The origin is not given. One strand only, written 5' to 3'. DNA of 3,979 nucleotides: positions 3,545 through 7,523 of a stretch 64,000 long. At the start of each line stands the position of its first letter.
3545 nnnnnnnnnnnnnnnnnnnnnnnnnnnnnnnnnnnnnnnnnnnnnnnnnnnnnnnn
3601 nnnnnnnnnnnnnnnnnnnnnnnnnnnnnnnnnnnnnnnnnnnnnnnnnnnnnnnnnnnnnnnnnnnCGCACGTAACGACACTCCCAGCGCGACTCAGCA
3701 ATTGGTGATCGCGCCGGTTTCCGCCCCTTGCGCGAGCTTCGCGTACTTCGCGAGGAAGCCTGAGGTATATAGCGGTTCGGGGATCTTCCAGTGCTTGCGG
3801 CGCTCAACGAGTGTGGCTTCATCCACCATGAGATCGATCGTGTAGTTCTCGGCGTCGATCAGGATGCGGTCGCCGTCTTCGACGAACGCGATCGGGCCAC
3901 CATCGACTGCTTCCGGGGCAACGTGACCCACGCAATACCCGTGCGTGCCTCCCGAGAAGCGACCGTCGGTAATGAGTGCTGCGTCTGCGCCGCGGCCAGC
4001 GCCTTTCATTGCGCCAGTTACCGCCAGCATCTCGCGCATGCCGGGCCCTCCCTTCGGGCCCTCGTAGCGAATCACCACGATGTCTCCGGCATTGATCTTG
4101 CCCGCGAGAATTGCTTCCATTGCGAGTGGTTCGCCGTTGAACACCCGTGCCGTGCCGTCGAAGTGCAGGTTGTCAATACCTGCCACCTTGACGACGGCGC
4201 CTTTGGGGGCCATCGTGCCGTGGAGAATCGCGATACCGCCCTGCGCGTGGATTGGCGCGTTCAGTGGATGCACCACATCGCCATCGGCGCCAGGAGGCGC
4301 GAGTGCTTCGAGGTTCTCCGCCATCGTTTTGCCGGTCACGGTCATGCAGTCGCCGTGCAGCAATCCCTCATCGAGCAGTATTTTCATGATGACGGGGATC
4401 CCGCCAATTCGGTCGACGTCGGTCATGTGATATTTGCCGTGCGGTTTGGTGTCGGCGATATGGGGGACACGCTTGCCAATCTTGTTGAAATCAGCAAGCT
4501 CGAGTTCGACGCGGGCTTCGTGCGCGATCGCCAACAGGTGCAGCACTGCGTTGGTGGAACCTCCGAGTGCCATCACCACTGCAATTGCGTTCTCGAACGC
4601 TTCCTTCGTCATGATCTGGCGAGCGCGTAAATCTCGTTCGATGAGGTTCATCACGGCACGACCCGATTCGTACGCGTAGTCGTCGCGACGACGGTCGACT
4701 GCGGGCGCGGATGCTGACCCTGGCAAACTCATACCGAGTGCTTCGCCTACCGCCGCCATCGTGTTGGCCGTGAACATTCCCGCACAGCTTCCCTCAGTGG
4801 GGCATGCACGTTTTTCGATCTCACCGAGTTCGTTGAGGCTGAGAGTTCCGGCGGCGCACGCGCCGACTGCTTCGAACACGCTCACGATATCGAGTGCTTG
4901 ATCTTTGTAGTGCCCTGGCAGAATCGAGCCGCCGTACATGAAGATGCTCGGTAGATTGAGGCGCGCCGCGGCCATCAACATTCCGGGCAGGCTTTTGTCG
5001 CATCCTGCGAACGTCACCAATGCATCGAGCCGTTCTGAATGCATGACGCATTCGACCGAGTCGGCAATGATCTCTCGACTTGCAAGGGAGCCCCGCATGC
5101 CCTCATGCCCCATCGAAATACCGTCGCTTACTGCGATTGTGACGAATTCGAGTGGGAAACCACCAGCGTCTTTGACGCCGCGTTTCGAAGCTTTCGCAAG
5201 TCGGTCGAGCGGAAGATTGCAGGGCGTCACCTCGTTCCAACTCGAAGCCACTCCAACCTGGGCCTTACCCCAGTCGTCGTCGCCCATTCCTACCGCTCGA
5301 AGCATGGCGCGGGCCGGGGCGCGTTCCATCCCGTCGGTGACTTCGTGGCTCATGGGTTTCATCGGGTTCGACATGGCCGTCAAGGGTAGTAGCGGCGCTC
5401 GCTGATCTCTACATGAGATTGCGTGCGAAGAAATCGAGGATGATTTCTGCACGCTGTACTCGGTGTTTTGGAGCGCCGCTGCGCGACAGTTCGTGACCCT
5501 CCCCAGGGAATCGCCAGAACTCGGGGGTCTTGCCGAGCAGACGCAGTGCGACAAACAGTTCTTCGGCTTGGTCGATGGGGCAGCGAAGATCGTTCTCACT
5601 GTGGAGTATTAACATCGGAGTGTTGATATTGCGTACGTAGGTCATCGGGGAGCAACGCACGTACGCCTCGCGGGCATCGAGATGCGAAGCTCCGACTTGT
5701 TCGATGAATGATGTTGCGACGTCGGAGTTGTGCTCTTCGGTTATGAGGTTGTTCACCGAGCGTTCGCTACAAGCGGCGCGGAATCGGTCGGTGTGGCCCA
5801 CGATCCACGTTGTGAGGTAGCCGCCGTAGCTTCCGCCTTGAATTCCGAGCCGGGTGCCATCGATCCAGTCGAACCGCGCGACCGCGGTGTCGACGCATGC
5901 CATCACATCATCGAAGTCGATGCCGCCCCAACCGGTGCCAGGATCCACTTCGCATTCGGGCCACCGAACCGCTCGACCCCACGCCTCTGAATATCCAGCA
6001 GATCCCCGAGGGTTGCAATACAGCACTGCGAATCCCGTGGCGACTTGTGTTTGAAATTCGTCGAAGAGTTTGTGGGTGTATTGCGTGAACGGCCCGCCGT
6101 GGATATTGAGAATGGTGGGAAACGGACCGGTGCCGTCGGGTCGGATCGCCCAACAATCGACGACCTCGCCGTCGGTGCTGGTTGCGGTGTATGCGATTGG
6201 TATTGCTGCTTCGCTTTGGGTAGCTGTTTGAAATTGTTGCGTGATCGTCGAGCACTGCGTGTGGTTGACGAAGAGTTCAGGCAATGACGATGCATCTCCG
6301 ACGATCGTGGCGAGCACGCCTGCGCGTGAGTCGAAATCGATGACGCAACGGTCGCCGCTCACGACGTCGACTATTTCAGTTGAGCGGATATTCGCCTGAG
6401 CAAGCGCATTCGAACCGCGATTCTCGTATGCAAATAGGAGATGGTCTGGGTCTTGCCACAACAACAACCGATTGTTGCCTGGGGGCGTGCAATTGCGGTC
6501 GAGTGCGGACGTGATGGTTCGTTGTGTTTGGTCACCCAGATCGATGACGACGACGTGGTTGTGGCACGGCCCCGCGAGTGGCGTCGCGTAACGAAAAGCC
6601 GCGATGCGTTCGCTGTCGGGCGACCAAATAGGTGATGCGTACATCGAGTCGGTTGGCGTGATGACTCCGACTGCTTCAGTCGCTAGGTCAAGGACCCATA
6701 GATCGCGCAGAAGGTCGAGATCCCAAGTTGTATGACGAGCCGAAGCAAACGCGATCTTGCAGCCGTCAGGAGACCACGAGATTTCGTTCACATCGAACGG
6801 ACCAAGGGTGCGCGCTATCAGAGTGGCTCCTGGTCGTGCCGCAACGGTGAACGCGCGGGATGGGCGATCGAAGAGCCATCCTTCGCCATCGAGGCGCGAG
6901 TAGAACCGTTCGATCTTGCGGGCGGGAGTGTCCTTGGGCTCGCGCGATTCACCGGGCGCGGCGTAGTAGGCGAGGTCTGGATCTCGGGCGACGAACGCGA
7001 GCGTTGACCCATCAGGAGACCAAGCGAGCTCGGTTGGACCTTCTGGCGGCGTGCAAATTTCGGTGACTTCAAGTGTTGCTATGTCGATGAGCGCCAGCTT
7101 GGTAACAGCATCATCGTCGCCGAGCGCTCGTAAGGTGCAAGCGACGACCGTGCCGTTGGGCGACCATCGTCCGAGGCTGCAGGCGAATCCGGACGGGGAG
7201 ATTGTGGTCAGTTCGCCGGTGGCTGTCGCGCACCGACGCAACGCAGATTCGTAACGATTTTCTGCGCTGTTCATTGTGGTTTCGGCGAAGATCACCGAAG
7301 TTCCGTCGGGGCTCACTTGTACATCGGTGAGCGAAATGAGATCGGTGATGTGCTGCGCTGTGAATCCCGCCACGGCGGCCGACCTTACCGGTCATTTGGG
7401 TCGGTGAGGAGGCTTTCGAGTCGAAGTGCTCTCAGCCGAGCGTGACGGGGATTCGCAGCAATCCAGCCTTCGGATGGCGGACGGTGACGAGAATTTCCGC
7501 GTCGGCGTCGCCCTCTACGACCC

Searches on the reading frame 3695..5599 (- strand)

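Call 36: search_protein_families(library=ncbifam, proteins=[window:3695-5599:-], max_evalue=1e-10)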
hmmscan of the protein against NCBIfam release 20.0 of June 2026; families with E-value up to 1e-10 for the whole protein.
window:3695-5599:- (634 aa): 8 families
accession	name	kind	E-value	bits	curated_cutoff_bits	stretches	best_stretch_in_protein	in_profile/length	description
NF002068.0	PRK00911.1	subfamily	7.2e-255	846.7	644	1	81-633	4-556/559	dihydroxy-acid dehydratase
TIGR00110.1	ilvD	equivalog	6.5e-222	737.9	618.15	1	95-633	1-542/543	dihydroxy-acid dehydratase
NF009103.0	PRK12448.1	equivalog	1.3e-154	515.8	710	2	84-432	6-363/616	dihydroxy-acid dehydratase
NF004784.0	PRK06131.1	subfamily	8.6e-138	460.2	539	1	88-631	18-559/576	dihydroxy-acid dehydratase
NF009560.0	PRK13017.1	subfamily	9.2e-126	420.4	684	1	103-631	35-574/595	dihydroxy-acid dehydratase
NF009559.0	PRK13016.1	equivalog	1e-122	410.3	882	1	95-630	25-559/578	L-arabinonate dehydratase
TIGR03432.1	yjhG_yagF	hypoth_equivalog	9.5e-80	268.4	808.15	1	133-593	88-579/640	YjhG/YagF family D-xylonate dehydratase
TIGR01196.1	edd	equivalog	1.6e-68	231.5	708.25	1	113-608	65-573/601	phosphogluconate dehydratase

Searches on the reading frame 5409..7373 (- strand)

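Call 36: search_protein_families(library=ncbifam, proteins=[window:5409-7373:-], max_evalue=1e-10)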
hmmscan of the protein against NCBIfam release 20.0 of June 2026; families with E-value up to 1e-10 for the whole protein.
window:5409-7373:- (654 aa): 3 families
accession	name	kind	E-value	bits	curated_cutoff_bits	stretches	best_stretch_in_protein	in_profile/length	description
NF053518.1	DipepPtdsDpp5Prph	equivalog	2.3e-42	145.4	900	1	193-630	194-634/655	dipeptidyl-peptidase Dpp5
NF033523.0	lasso_peptidase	equivalog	1.3e-21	77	400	1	487-640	475-624/638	Atxe2 family lasso peptide isopeptidase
TIGR02800.1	propeller_TolB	equivalog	2.1e-14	53.3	343.15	0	19-128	197-296/418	Tol-Pal system beta propeller repeat protein TolB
